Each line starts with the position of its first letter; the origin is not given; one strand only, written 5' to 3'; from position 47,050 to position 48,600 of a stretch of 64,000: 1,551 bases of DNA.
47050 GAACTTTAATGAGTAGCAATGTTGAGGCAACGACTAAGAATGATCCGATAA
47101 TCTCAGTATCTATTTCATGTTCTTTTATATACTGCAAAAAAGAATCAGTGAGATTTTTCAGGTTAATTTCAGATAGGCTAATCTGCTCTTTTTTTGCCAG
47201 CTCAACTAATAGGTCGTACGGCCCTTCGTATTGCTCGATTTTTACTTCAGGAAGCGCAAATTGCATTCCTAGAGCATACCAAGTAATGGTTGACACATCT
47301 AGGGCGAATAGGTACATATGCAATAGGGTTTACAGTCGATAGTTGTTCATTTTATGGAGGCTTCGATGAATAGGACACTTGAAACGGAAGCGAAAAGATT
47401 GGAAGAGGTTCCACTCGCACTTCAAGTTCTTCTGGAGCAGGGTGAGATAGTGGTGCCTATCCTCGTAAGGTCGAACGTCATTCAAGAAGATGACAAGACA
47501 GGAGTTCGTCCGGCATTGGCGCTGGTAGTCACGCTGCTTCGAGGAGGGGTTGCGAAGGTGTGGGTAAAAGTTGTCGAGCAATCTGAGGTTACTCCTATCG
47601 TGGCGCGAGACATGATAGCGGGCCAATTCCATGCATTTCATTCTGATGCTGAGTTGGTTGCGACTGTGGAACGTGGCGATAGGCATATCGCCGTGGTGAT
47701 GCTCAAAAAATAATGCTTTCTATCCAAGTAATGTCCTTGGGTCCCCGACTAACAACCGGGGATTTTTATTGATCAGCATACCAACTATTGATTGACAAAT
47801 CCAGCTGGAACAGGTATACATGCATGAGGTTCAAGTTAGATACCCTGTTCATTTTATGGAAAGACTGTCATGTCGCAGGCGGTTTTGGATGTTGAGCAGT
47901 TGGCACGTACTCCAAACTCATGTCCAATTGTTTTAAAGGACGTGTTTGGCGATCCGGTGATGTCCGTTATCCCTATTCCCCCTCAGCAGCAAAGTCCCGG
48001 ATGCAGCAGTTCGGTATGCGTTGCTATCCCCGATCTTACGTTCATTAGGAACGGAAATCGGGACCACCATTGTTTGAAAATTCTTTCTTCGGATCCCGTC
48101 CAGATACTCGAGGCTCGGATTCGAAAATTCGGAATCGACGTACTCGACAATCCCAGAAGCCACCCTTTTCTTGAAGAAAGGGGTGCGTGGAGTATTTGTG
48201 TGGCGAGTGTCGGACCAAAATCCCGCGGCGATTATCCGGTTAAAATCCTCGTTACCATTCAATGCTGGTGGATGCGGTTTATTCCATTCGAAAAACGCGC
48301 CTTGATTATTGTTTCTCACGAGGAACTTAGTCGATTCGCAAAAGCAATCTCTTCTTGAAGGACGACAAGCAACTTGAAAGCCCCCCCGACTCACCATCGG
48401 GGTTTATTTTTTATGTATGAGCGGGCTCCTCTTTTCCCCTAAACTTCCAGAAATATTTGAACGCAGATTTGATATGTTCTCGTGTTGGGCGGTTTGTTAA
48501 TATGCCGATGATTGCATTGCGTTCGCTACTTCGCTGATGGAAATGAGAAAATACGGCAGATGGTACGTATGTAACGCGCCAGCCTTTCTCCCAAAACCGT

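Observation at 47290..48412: Tandemly duplicated promoter-leader-ORF-terminator cassette on the opposite strand between scpA and the glycan cluster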

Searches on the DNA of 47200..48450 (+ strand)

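Call 84: search_rna_families(sources=[L001, L002, L004, L096, L097, L099, L101], threshold=gathering)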
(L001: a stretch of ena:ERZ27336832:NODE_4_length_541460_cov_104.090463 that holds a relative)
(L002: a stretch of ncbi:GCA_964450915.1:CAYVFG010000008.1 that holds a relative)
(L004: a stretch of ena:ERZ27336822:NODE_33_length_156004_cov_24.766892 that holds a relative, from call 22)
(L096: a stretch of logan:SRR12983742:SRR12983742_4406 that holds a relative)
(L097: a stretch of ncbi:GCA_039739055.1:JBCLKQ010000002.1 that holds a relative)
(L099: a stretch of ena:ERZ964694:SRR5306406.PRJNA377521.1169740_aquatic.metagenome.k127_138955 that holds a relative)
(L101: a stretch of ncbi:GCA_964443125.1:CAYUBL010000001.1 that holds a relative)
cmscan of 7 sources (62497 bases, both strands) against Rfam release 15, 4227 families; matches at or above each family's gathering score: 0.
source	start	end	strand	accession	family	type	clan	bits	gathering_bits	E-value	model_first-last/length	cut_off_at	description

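Call 85: search_rna_families(source=window, start=47200, end=48450, threshold=evalue, max_evalue=1)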
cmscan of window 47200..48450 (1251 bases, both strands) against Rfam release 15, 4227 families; matches with E-value up to 1: 0.
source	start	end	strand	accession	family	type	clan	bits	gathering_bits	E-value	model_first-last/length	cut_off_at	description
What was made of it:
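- On Cis-regulatory leader RNA (riboswitch, thermometer, attenuator): No Rfam match at E<=1 (call 85).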

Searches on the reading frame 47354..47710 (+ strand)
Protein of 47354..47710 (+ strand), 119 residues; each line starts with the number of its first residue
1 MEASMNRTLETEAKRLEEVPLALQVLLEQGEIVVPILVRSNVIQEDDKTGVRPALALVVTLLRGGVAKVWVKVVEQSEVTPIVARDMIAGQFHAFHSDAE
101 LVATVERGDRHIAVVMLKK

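Call 8: search_protein_families(library=pfam, proteins=[window:47366-47710:+], max_evalue=1)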
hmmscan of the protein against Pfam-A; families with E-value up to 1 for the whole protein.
window:47366-47710:+ (115 aa): 0 families

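Call 9: search_protein_families(library=padloc, proteins=[window:47366-47710:+], max_evalue=1)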
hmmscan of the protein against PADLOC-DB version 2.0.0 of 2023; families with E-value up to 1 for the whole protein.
window:47366-47710:+ (115 aa): 0 families
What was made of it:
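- On Toxin-antitoxin pair: No Pfam or PADLOC hits (calls 8, 9).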

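Call 17: find_homologous_proteins(query=window:47366-47710:+, max_evalue=0.01)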
Query window:47366-47710:+ (115 aa): 1 proteins with E <= 0.01 among 31 candidates.
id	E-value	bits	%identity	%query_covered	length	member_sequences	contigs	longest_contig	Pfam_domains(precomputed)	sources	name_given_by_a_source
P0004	1.9e-58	213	92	100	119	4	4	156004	-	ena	-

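Call 18: search_protein_families(library=phrogs, proteins=[window:47366-47710:+], max_evalue=1)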
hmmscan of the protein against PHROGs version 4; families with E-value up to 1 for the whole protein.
window:47366-47710:+ (115 aa): 0 families

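Call 19: search_protein_families(library=ncbifam, proteins=[window:47366-47710:+], max_evalue=1)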
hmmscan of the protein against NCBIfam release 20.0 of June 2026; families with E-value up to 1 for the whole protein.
window:47366-47710:+ (115 aa): 1 family
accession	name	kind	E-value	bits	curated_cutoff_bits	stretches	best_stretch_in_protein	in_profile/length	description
TIGR01811.1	sdhA_Bsu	subfamily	0.12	11.1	541.35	1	68-101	160-193/603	succinate dehydrogenase (quinone) flavoprotein subunit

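Call 22: find_encoding_contigs(protein=P0004, flank=5000, max_places=4)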
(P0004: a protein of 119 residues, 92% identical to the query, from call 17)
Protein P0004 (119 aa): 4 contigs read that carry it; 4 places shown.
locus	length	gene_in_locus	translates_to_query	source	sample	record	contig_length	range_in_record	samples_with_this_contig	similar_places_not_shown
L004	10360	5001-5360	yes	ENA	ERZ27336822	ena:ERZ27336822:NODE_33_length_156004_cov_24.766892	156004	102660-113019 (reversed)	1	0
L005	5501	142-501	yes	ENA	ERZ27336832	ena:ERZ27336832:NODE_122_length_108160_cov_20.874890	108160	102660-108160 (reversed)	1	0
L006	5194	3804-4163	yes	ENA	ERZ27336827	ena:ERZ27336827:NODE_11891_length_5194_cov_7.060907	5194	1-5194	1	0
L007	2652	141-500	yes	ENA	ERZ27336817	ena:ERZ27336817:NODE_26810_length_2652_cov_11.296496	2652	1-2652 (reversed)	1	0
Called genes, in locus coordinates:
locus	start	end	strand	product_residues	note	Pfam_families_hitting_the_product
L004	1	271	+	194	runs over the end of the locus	-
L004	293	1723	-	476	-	PF21799:MurD-like_N, PF08245:Mur_ligase_M, PF02875:Mur_ligase_C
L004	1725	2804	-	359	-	PF00953:Glycos_transf_4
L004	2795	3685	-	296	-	PF00768:Peptidase_S11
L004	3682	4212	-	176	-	PF04079:SMC_ScpB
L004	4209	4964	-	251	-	PF02616:SMC_ScpA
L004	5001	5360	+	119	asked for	-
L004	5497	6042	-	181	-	-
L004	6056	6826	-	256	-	PF00535:Glycos_transf_2, PF13641:Glyco_tranf_2_3, PF13632:Glyco_trans_2_3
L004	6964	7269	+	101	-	-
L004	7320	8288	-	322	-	PF00535:Glycos_transf_2, PF13641:Glyco_tranf_2_3, PF13632:Glyco_trans_2_3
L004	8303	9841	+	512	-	PF08245:Mur_ligase_M, PF02875:Mur_ligase_C (weak)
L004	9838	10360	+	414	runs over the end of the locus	PF01041:DegT_DnrJ_EryC1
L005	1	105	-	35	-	?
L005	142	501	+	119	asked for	-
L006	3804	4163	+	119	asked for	-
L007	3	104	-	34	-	?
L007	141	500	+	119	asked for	-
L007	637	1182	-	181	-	-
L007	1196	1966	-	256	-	PF00535:Glycos_transf_2, PF13641:Glyco_tranf_2_3, PF13632:Glyco_trans_2_3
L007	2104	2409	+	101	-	-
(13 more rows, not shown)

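Call 43: predict_structure(alignment_id=A3)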
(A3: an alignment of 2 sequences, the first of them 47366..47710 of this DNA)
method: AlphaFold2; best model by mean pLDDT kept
length: 115 residues; sequences in the alignment: 2
mean_pLDDT: 58.3   pTM: 0.52
mean pLDDT of the five models: 58.3, 55.8, 53.3, 36.2, 35.8
residues with pLDDT >= 90: 0; 70-90: 16; 50-70: 69; < 50: 30
segments of 3 or more residues with pLDDT < 50: 1-24, 37-42
pLDDT, mean of each block of 10 residues (from residue 1): 36 40 54 56 59 75 68 56 68 67 58 67
secondary structure, 60 per line:
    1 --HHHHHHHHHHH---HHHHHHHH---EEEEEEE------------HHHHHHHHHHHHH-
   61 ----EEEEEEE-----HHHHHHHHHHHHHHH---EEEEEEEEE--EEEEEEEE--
elements in order: H3-13 H17-24 E28-34 H47-59 E65-71 H77-91 E95-103 E106-113
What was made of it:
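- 47366..47713 (+): ORF1, 115 aa (NCBI MCE9643602.1, K8Q97_04825, hypothetical protein). Orphan gene with homologs in L004-L007 (92%) and L096 (51%). AF2 model pLDDT 58 with beta-alpha-beta-alpha-beta-beta topology (call 43).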

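Call 50: fold_search(model_id=the predicted structure, library=pdb)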
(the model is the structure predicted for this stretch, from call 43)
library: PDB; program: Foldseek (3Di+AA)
matches with E <= 10: 1238; with E <= 0.001: 0
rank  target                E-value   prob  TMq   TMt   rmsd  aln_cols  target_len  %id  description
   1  5lms_X                3.8e-03  1.00  0.56  0.41   6.4       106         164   15  Structure of bacterial 30S-IF1-IF3-mRNA-tRNA translation pre-initiation complex(state-2C) (released 2016-10-05)
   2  3wbm_A                1.1e-02  0.98  0.42  0.53   5.0        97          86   18  Crystal Structure of protein-RNA complex (released 2013-12-11)
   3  1udv_A                1.1e-02  0.91  0.35  0.43   6.3        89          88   19  Crystal structure of the hyperthermophilic archaeal dna-binding protein Sso10b2 at 1.85 A (released 2003-08-05)
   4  6neq_z                1.2e-02  0.97  0.49  0.30  11.7       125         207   14  Structure of human mitochondrial translation initiation factor 3 bound to the small ribosomal subunit-Class-II (released 2019-02-27)
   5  9hfm_8                1.5e-02  1.00  0.52  0.60   3.3        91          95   11  Translation-initiation state of human mitochondrial ribosome small subunit (State D) (released 2025-04-23)
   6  8xap_B                1.7e-02  0.98  0.45  0.57   4.6        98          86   12  Thermostable and acid-tolerant DNA-binding protein (released 2024-12-11)
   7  6rw4_8                1.9e-02  0.97  0.51  0.34  11.3       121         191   12  Structure of human mitochondrial 28S ribosome in complex with mitochondrial IF3 (released 2020-06-03)
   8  3wbm_B                2.0e-02  0.98  0.43  0.55   4.4        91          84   18  Crystal Structure of protein-RNA complex (released 2013-12-11)
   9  8xap_C                2.0e-02  0.90  0.39  0.49   5.3        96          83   16  Thermostable and acid-tolerant DNA-binding protein (released 2024-12-11)
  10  9fco_J                2.4e-02  0.98  0.51  0.56   8.2       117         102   11  Structure of E. coli 30S-IF1-IF3-mRNA-Kasugamycin complex (released 2025-03-19)
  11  8xao_B                2.4e-02  0.92  0.42  0.50   6.3       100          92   20  The thermostable and acid-tolerant DNA-binding protein (released 2024-12-11)
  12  2a2y_MODEL_1_A        2.6e-02  0.77  0.35  0.42   6.2        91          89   20  NMR Structue of Sso10b2 from Sulfolobus solfataricus (released 2005-11-08)
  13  3toe_A                2.8e-02  0.75  0.34  0.42   5.8        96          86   19  Structure of Mth10b (released 2012-04-25)
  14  3fri                  3.2e-02  0.84  0.38  0.21   5.6        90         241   18  Structure of the 16S rRNA methylase RmtB, I222 (released 2009-08-11)
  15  3b89                  3.6e-02  0.90  0.41  0.22   5.2        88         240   17  Crystal structure of rRNA methylase from Escherichia coli (released 2007-11-27)
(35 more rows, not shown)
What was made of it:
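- The ORF1 fold matches are weak (Foldseek E 4e-3 to 0.1, call 50).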

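Call 67: search_dna_similar(query=window:47366-47710:+, collection=phages, mode=protein, max_evalue=1, max_rows=5)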
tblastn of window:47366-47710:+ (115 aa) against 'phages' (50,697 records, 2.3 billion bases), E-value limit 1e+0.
No match.

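Call 70: fold_search(model_id=the predicted structure, library=viral)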
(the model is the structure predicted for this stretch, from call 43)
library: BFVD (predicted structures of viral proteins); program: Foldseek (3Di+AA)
matches with E <= 10: 1009; with E <= 0.001: 0
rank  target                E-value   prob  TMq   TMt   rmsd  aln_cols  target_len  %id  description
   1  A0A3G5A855            2.9e-03  0.97  0.43  0.20   7.0       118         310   13  Uncharacterized protein [Hyperionvirus sp.]
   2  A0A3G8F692            7.9e-03  0.99  0.51  0.54   4.5       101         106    9  (no name in the UniProt tables at hand)
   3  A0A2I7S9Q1            2.8e-02  0.96  0.49  0.36   6.9       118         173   13  (no name in the UniProt tables at hand)
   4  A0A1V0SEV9            3.4e-02  0.38  0.26  0.14   7.4        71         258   11  dihydrofolate reductase [Hokovirus HKV1]
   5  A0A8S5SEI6            3.6e-02  0.98  0.55  0.60   5.3        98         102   10  Uncharacterized protein [Siphoviridae sp. ctnpt50]
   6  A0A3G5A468            3.9e-02  0.23  0.21  0.20   7.7        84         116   17  Uncharacterized protein [Harvfovirus sp.]
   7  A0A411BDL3            5.4e-02  0.16  0.23  0.19  11.7       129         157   11  (no name in the UniProt tables at hand)
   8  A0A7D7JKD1            6.1e-02  0.66  0.37  0.29   5.0        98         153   10  (no name in the UniProt tables at hand)
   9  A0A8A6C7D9            6.1e-02  0.23  0.32  0.23  11.1       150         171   10  (no name in the UniProt tables at hand)
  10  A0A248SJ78            7.0e-02  0.87  0.40  0.31   3.6        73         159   18  (no name in the UniProt tables at hand)
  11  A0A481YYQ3            7.0e-02  0.87  0.42  0.21   4.7        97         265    6  Uncharacterized protein [Mimivirus LCMiAC01]
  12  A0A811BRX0            7.5e-02  0.97  0.53  0.38   3.4        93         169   13  DUF5878 domain-containing protein [Pandoravirus japonicus]
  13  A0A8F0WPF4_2          8.0e-02  0.90  0.48  0.06   4.4        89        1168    8  (no name in the UniProt tables at hand)
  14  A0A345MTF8            9.1e-02  0.75  0.45  0.22   4.6        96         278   12  (no name in the UniProt tables at hand)
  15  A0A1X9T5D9            9.1e-02  0.60  0.41  0.10   5.5       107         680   14  DNA (cytosine-5-)-methyltransferase [Ranid herpesvirus 3]
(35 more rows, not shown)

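Call 86: search_solved_structures(query=A6, max_evalue=1)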
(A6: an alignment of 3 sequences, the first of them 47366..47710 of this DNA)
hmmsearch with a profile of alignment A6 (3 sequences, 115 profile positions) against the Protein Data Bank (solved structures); distinct sequences matched with E-value up to 1: 1.
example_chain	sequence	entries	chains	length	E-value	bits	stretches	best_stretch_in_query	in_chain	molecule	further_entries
4f34_A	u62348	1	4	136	0.052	16.8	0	76-110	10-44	de novo protein Symfoil-4V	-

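Call 91: search_protein_families(library=pfam, proteins=[L004:5500-6042:-], max_evalue=1)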
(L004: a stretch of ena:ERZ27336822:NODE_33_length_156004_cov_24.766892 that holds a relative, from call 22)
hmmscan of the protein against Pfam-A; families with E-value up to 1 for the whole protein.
L004:5500-6042:- (181 aa): 0 families

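Call 97: find_related_loci(query=A6, collection=viral_contigs, flank=3000)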
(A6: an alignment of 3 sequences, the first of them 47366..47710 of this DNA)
Query A6 (115 aa) in viral_contigs; peptide patterns used: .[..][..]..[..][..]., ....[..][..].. (x = any residue, [..] = any of these).
15 stretches matched a pattern, but none encodes a relative of the query by tblastn (E <= 1e-3).

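Call 98: list_cluster_members(proteins=[window:47354-47710:+, window:47366-47710:+, window:47870-48355:+, window:47936-48397:-])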
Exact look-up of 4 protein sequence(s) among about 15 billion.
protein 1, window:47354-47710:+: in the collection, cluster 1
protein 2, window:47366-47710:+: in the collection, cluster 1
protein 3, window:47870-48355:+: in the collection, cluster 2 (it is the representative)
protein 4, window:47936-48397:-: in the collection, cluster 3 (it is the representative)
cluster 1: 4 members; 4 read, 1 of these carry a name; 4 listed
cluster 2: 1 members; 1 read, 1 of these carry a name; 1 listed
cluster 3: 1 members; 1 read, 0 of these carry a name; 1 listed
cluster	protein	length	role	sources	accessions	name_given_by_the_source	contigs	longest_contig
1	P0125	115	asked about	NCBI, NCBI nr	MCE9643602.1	MAG: hypothetical protein K8Q97_04825 [Candidatus Andersenbacteria bacterium] | hypothetical protein [Candidatus Andersenbacteria bacterium]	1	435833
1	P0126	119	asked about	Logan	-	-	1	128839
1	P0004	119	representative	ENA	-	-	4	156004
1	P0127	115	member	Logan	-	-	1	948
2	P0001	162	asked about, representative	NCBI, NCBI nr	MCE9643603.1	MAG: hypothetical protein K8Q97_04830 [Candidatus Andersenbacteria bacterium] | hypothetical protein [Candidatus Andersenbacteria bacterium]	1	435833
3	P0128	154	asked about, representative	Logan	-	-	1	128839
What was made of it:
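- Checked: NCBI also annotates the 115-aa form (call 98).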
